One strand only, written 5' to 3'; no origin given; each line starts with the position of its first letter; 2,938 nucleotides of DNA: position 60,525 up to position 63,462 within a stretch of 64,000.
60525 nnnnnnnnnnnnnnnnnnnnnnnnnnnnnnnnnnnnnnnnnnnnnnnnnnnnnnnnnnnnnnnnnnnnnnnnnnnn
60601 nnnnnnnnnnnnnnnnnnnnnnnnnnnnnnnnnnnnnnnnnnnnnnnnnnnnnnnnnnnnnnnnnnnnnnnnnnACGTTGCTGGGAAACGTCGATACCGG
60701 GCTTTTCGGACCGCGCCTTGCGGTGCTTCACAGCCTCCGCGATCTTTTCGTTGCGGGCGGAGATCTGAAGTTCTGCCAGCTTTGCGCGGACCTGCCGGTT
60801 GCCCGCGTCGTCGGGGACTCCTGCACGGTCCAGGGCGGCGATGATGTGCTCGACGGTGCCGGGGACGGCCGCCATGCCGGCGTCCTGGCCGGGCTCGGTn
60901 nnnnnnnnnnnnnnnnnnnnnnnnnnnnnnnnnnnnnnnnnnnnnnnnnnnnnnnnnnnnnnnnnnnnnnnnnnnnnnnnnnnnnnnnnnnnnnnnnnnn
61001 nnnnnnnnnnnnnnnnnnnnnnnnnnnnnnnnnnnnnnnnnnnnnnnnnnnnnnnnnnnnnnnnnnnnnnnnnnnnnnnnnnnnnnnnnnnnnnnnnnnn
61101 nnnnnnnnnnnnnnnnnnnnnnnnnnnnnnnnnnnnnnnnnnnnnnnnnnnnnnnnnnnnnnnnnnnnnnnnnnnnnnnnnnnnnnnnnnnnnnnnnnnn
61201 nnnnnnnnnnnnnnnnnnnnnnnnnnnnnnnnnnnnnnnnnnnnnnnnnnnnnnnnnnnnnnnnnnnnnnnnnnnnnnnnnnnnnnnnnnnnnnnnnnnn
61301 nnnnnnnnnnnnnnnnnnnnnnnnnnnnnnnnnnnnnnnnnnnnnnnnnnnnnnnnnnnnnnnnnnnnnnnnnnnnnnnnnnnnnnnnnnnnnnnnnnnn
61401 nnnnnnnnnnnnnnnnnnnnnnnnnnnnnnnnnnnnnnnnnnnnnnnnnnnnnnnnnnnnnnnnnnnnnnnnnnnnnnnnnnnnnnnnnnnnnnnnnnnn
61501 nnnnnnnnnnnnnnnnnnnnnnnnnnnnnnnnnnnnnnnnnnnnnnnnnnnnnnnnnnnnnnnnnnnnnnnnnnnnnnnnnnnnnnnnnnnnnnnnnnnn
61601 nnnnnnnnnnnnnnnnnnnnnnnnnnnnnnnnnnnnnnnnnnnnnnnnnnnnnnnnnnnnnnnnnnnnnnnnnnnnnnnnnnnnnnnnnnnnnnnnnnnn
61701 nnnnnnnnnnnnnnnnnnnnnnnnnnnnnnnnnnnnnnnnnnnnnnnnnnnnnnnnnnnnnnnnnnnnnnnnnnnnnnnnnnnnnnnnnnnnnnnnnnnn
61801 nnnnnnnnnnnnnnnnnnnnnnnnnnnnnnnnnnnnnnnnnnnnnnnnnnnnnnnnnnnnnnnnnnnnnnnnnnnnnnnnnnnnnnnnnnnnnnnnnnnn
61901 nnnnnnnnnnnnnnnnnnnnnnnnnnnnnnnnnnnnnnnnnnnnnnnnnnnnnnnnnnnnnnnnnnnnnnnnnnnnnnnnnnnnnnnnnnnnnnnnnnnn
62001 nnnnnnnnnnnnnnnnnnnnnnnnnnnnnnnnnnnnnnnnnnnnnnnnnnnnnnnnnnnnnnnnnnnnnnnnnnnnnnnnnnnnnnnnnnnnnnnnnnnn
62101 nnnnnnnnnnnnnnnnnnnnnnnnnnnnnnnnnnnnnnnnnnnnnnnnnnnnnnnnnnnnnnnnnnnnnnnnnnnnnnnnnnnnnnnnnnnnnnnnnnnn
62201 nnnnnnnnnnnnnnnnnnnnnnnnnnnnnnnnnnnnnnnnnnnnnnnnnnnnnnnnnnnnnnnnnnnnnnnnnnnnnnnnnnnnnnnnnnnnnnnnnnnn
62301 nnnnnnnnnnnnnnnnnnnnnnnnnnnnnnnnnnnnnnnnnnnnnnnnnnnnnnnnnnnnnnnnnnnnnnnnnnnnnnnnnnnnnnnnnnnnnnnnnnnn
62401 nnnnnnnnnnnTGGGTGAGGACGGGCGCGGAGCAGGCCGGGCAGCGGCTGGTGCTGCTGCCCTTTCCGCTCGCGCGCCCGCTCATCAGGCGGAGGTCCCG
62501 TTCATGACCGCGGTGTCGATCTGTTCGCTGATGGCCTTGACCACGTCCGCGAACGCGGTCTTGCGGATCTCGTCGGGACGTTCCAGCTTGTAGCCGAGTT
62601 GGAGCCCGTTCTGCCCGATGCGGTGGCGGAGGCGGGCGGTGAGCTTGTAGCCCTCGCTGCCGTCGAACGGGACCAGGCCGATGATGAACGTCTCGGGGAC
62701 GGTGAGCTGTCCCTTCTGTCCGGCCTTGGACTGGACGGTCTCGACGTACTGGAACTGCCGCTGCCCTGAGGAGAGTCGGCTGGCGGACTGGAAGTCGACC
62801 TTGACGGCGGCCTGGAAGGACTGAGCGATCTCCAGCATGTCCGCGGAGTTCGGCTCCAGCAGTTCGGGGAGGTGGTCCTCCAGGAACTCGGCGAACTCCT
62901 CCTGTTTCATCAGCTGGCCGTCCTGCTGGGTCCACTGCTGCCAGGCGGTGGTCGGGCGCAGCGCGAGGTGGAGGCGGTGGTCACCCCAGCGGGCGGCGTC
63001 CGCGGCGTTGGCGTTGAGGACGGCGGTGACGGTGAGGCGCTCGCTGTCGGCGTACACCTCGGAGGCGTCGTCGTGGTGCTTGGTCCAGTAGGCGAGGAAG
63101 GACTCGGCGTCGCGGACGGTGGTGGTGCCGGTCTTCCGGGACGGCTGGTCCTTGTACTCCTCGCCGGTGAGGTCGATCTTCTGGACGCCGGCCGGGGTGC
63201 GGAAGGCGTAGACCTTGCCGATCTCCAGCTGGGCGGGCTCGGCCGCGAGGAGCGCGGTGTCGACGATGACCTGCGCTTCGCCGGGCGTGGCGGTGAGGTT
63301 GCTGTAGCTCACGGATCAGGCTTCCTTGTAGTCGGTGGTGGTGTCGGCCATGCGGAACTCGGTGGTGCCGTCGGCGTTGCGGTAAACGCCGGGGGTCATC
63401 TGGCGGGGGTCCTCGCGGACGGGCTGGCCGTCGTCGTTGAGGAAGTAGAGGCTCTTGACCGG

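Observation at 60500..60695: Iteron-like repeat array inside the 3' end of the helicase gene: candidate replication origin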

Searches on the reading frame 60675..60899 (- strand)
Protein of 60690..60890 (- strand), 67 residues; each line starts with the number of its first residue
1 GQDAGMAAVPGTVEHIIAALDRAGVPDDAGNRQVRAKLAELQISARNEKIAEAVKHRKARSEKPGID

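Call 45: search_protein_families(library=pfam, proteins=[window:60690-60890:-], max_evalue=10)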
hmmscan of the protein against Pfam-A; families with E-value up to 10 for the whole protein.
window:60690-60890:- (67 aa): 0 families

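Call 50: search_solved_structures(query=A3, max_evalue=10, show_alignments=2)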
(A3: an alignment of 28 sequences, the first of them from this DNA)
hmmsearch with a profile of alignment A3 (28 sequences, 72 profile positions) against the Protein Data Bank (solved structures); distinct sequences matched with E-value up to 10: 6.
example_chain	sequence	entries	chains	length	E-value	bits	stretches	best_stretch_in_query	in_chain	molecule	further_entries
4gxh_A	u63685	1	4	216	0.15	15.4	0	12-32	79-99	Pyrrolidone-carboxylate peptidase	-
4hps_A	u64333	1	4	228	0.18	15.1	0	12-32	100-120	Pyrrolidone-carboxylate peptidase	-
5m4x_A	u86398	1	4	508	0.88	12.9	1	9-27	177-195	D-glyceraldehyde dehydrogenase (NADP(+))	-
5j77_A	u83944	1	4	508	0.88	12.9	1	9-27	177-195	D-glyceraldehyde dehydrogenase (NADP(+))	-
5izd_A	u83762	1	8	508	0.88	12.9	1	9-27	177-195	D-glyceraldehyde dehydrogenase (NADP(+))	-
2zfz_A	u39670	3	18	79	1.2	12.5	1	5-30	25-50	Arginine repressor | Arginine repressor ArgR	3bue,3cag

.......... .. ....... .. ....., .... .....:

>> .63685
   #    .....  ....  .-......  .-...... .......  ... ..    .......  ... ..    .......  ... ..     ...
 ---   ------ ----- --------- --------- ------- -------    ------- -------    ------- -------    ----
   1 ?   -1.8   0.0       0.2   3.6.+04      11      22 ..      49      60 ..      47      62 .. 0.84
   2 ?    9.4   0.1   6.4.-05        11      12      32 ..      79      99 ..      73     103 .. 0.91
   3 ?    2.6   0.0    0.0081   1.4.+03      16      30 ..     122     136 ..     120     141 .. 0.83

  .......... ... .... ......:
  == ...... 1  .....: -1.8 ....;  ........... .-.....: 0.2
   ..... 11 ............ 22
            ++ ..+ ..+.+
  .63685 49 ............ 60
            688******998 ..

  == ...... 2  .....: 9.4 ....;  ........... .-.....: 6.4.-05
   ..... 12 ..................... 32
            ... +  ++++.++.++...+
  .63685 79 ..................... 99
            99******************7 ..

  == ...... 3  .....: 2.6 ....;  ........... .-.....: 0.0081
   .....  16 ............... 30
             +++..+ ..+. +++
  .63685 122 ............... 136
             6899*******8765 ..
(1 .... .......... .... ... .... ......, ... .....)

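Call 55: predict_structure(alignment_id=A3)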
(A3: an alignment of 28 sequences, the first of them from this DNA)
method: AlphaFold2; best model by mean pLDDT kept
length: 75 residues; sequences in the alignment: 28
mean_pLDDT: 72.5   pTM: 0.53
mean pLDDT of the five models: 72.5, 71.9, 71.1, 69.8, 67.3
residues with pLDDT >= 90: 0; 70-90: 49; 50-70: 16; < 50: 10
segments of 3 or more residues with pLDDT < 50: 70-75
pLDDT, mean of each block of 10 residues (from residue 1): 51 75 83 83 82 84 63 45
secondary structure, 60 per line:
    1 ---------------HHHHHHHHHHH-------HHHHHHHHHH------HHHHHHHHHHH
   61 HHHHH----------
elements in order: H16-26 H34-43 H50-65

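Call 58: fold_search(model_id=the predicted structure, library=pdb)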
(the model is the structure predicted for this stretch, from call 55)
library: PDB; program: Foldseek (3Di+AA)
matches with E <= 10: 14; with E <= 0.001: 0
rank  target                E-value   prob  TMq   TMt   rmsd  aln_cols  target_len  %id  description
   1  9ijj_5A               4.3e+00  0.12  0.35  0.19   4.5        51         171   20  In situ structure of the central apparatus in mouse sperm axoneme. (released 2025-06-04)
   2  1uzc_MODEL_1_A        4.5e+00  0.41  0.55  0.59   2.3        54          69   18  THE STRUCTURE OF AN FF DOMAIN FROM HUMAN HYPA/FBP11 (released 2004-04-05)
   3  3hgk_E                5.4e+00  0.06  0.31  0.31   6.1        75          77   13  crystal structure of effect protein AvrptoB complexed with kinase Pto (released 2009-06-23)
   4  9ijj_K                6.5e+00  0.08  0.35  0.09   4.5        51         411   20  In situ structure of the central apparatus in mouse sperm axoneme. (released 2025-06-04)
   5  8gym_J1               6.5e+00  0.06  0.28  0.11   5.0        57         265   19  Cryo-EM structure of Tetrahymena thermophila respiratory mega-complex MC IV2+(I+III2+II)2 (released 2023-06-14)
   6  3qvu_A                7.3e+00  0.10  0.41  0.12  10.3        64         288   14  Crystal structure of Ancestral variant b9 of SULT 1A1 in complex with PAP and p-nitrophenol (released 2011-08-31)
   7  1ls6                  7.8e+00  0.10  0.38  0.10   9.7        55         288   13  Human SULT1A1 complexed with PAP and p-Nitrophenol (released 2003-08-05)
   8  1z29                  7.8e+00  0.09  0.41  0.12  10.3        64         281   14  Crystal Structures of SULT1A2 and SULT1A1*3: Implications in the bioactivation of N-hydroxy-2-acetylamino fluorine (OH-A (released 2006-05-30)
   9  1z28                  8.3e+00  0.09  0.37  0.10   9.6        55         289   14  Crystal Structures of SULT1A2 and SULT1A1*3: Implications in the bioactivation of N-hydroxy-2-acetylamino fluorine (OH-A (released 2006-05-30)
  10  5t4i_B                8.8e+00  0.05  0.28  0.11   5.9        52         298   12  A Novel domain in human EXOG converts apoptotic endonuclease to DNA-repair enzyme (released 2017-05-17)
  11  8b6f_A2               8.8e+00  0.04  0.28  0.12   7.9        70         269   14  Cryo-EM structure of NADH:ubiquinone oxidoreductase (complex-I) from respiratory supercomplex of Tetrahymena thermoph (released 2023-03-29)
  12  8jnt                  9.4e+00  0.07  0.36  0.36   4.8        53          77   13  RxLR effector RxLR19 from Phytophthora capsici (released 2024-06-12)
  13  2dod_MODEL_1_A        1.0e+01  0.09  0.49  0.46   4.9        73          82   12  Solution structure of the first FF domain of human transcription factor CA150 (released 2006-10-28)
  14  3dbh_F                1.0e+01  0.06  0.35  0.10   6.7        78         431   14  Structural Dissection of a Gating Mechanism Preventing Misactivation of Ubiquitin by NEDD8's E1 (APPBP1-UBA3Arg190Ala- (released 2008-08-12)

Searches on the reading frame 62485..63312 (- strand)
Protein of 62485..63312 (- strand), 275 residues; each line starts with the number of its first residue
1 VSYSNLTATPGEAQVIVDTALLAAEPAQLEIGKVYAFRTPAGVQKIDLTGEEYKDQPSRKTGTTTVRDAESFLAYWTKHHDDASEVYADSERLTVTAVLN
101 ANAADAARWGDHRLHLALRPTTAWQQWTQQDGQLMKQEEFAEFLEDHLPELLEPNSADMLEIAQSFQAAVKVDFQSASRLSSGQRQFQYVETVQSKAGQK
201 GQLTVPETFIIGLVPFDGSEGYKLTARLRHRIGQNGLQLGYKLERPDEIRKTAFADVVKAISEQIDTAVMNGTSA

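Call 6: search_protein_families(library=pfam, proteins=[window:62485-63312:-], max_evalue=0.01)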
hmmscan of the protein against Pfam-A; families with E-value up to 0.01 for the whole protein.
window:62485-63312:- (275 aa): 1 family
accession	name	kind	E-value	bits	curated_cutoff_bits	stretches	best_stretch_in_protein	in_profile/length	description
PF10065.14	DUF2303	-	1.7e-61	208.3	26.6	1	19-273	11-268/269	Uncharacterized conserved protein (DUF2303)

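Call 9: search_protein_families(library=phrogs, proteins=[window:62485-63312:-], max_evalue=0.01)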
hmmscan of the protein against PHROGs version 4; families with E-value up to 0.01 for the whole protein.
window:62485-63312:- (275 aa): 1 family
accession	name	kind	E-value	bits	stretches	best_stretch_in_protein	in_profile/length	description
phrog_210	-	unknown function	1.5e-70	238.6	1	13-273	8-271/274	-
